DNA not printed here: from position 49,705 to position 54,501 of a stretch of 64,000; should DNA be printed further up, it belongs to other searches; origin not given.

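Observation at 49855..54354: Stand-alone about 1500-aa GHKL-ATPase / SF2-helicase fusion protein: candidate undescribed single-gene defence or genome-maintenance factor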

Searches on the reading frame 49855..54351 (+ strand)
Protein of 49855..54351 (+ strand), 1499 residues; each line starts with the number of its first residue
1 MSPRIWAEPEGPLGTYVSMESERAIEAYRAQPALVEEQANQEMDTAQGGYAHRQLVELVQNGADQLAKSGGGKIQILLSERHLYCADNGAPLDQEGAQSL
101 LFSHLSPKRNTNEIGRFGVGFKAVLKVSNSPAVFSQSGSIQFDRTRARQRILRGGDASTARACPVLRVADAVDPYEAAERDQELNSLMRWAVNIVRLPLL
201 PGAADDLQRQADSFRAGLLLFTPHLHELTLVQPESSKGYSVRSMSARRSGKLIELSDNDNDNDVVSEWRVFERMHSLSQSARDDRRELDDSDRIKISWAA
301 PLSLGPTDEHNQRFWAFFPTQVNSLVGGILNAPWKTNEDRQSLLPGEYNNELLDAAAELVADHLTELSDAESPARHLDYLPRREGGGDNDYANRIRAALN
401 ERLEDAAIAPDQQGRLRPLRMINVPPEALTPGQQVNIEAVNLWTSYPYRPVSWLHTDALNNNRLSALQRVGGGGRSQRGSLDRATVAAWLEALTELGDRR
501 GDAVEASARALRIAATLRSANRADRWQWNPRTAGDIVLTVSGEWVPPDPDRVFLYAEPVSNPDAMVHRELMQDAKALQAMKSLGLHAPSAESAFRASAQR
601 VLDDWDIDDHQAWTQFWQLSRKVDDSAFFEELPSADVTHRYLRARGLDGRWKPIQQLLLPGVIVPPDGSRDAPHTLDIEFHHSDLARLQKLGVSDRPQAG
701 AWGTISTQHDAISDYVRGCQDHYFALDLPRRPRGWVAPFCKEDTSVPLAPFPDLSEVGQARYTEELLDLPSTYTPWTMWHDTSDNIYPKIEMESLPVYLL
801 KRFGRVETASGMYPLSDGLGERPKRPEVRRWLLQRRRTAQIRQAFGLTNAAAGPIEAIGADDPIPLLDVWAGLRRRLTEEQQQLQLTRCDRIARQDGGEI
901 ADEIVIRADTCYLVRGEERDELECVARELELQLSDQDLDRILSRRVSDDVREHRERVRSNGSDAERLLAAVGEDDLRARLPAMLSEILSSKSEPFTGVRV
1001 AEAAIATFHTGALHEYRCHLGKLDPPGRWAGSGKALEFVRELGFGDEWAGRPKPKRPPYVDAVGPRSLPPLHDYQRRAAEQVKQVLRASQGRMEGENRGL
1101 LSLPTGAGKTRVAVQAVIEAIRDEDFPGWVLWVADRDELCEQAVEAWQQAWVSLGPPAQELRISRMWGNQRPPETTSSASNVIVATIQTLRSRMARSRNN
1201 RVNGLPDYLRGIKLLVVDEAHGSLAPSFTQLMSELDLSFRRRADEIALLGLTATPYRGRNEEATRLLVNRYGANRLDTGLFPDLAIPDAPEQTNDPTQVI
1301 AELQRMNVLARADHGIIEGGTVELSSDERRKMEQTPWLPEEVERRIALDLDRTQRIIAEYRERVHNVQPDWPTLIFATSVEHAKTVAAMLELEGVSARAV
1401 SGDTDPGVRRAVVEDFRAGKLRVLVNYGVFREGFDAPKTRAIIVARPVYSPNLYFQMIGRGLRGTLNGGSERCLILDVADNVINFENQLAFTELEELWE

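Call 5: search_protein_families(library=pfam, proteins=[window:49855-54351:+], max_evalue=0.1)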
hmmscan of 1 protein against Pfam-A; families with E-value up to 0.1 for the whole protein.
window:49855-54351:+ (1499 aa): 5 families
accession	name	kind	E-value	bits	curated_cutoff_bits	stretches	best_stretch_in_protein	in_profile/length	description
PF04851.21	ResIII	-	1.2e-20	74.6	22.5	1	1071-1257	4-164/164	Type III restriction enzyme, res subunit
PF00271.37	Helicase_C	-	6e-14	52.7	23.5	1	1366-1463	11-108/110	Helicase conserved C-terminal domain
PF00270.35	DEAD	-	9.4e-14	51.9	26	1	1099-1256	17-161/167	DEAD/DEAH box helicase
PF25794.1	SACS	-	0.001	19.4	32.8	1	108-143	93-128/247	Sacsin domain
PF13589.12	HATPase_c_3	-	0.016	15.7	25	1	55-141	7-98/137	Histidine kinase-, DNA gyrase B-, and HSP90-like ATPase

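Call 6: search_protein_families(library=padloc, proteins=[window:49855-54351:+], max_evalue=0.1)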
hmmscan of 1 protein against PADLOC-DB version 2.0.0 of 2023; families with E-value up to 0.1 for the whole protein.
window:49855-54351:+ (1499 aa): 33 families (the best 25 are shown)
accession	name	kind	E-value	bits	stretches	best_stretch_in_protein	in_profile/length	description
PDLC03964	TmtA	-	1.4e-48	163.9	1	15-412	11-402/1538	-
PDLC03971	TmtA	-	7.4e-36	121.2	1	23-526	23-541/1782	-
PDLC03972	TmtA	-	4.7e-26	89.2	1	57-416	47-393/1302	-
PDLC03965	TmtA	-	1.2e-25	87.8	1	51-429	30-410/1370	-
PDLC03968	TmtA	-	3.3e-24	82.7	1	26-429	48-433/1486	-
PDLC03966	TmtA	-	3.3e-22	76.2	1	47-414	39-424/1655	-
PDLC02707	PbeA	-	1.5e-21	74.7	2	1092-1274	264-432/672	PbeA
PDLC03970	TmtA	-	7.5e-16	55.3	2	36-126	50-133/1552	-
PDLC02704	PbeA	-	2.8e-13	47.2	1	1094-1477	268-642/682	PbeA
PDLC03659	mREase_IV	-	7.3e-12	42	1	1353-1465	443-554/945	Type IV methyl-directed restriction enzyme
PDLC03969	TmtA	-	2.6e-11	39.9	1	110-374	101-350/1563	-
PDLC03658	mREase_IV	-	4.2e-11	39.3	1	1373-1467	454-548/953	Type IV methyl-directed restriction enzyme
PDLC02870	DpdF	-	2.9e-09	33.9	1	1371-1464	227-320/534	DpdF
PDLC01439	typeIV_DinG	-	1.3e-08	32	1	1354-1444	391-477/575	CAS-IV-A; associated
PDLC03042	REase_I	-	2.2e-07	26.7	1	1090-1244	458-598/1170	Type I restriction enzyme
PDLC02706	PbeA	-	1.4e-06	25.2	2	1409-1464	604-659/722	PbeA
PDLC01309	Cas3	-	0.00012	18.6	1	1101-1257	35-187/710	CAS-I-U; effector_G3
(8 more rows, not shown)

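Call 7: search_protein_families(library=ncbifam, proteins=[window:49855-54351:+], max_evalue=0.1)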
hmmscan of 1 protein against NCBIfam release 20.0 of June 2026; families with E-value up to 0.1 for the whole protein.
window:49855-54351:+ (1499 aa): 25 families
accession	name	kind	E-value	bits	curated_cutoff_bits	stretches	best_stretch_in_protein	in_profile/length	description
NF053632.1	heli_RadD_YejH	equivalog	2.6e-30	105.2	720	2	1341-1484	224-360/573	DNA repair helicase RadD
NF047352.1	P_loop_sacsin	domain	7.6e-18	64.8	50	1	53-133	2-79/80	sacsin N-terminal ATP-binding-like domain-containing protein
NF008521.0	PRK11448.1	equivalog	8.9e-14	50.5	729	1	1071-1244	414-571/1123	type I restriction-modification system endonuclease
NF010337.0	PRK13766.1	equivalog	6.4e-13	47.7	610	2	1097-1262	31-178/781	Hef nuclease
NF046051.1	restrict_EcoAI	equivalog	5.1e-12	45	550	2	1086-1263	167-321/768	EcoAI/FtnUII family type I restriction enzme subunit R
TIGR04095.1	dnd_restrict_1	equivalog_domain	1.8e-11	43.7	600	2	1093-1273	21-186/451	DNA phosphorothioation system restriction enzyme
NF041063.1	DpdF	equivalog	5.1e-06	25.3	550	1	1372-1463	379-471/813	protein DpdF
NF008744.0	PRK11776.1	equivalog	8.6e-06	24.6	524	1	1366-1468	239-340/460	ATP-dependent RNA helicase DbpA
NF045503.1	repair_heli_XPB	equivalog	1.4e-05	23.8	610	1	1071-1257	184-337/548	DNA repair helicase XPB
NF007882.0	PRK10590.1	equivalog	2.3e-05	23.5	743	1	1373-1468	248-343/456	ATP-dependent RNA helicase RhlE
TIGR00614.1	recQ_fam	subfamily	2.9e-05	23.1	219.8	1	1355-1467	211-323/470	RecQ family ATP-dependent DNA helicase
NF053636.1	DDHlcsCsdAPsy1082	equivalog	0.00015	20.4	890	1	1373-1460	246-333/512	DEAD/DEAH box helicase CsdA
NF002340.1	PRK01297.1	equivalog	0.00025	20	564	1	1373-1470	252-349/372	ATP-dependent RNA helicase RhlB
NF008394.0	PRK11192.1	equivalog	0.00028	19.8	507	1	1373-1466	250-343/441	ATP-dependent RNA helicase SrmB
NF003673.1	PRK05298.1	equivalog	0.00029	19.3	743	1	1366-1443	439-516/653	excinuclease ABC subunit UvrB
TIGR04121.1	DEXH_lig_assoc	equivalog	0.0048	14.7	850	1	1092-1268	24-195/804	ligase-associated DNA damage response DEXH box helicase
NF008642.0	PRK11634.1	equivalog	0.016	13.6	989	1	1374-1464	249-339/628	DEAD/DEAH family ATP-dependent RNA helicase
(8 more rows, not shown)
